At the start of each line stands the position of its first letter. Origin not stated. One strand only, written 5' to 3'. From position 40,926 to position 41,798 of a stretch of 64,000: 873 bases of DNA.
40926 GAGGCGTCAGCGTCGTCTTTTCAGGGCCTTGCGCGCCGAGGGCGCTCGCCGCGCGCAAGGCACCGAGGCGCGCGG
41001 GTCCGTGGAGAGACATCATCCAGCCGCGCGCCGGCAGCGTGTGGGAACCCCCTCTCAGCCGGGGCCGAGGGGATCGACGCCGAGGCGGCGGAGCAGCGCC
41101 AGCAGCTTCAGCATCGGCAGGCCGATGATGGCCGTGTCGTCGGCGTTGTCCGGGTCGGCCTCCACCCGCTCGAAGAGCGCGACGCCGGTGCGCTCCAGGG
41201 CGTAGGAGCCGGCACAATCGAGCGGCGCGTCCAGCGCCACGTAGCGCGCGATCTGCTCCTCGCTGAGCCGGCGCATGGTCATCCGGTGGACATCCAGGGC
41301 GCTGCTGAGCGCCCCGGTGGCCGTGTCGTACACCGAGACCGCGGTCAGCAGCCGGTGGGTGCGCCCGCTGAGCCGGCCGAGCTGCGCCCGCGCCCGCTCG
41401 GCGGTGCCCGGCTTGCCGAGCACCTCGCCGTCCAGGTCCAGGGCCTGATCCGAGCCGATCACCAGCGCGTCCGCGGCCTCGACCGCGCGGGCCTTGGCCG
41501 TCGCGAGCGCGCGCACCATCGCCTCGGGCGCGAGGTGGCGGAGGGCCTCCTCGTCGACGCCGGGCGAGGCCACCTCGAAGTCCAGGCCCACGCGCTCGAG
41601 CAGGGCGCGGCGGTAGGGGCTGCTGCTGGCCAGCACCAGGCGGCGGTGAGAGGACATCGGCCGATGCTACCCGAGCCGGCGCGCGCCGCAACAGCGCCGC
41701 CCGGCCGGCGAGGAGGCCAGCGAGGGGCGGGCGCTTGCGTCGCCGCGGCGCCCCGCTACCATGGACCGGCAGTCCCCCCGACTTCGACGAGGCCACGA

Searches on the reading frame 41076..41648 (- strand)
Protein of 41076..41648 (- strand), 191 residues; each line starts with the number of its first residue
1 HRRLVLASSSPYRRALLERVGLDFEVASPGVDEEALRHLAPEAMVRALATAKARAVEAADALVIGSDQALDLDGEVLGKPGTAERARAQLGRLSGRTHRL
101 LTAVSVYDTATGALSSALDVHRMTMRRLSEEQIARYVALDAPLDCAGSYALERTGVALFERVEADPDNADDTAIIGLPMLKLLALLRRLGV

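Call 72: search_protein_families(library=pfam, proteins=[window:41076-41648:-], max_evalue=0.0001)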
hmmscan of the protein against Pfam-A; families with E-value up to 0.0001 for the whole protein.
window:41076-41648:- (191 aa): 1 family
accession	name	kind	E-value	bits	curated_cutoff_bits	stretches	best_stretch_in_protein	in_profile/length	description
PF02545.19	Maf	-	1.1e-50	172.4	27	1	3-188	1-186/187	Maf-like protein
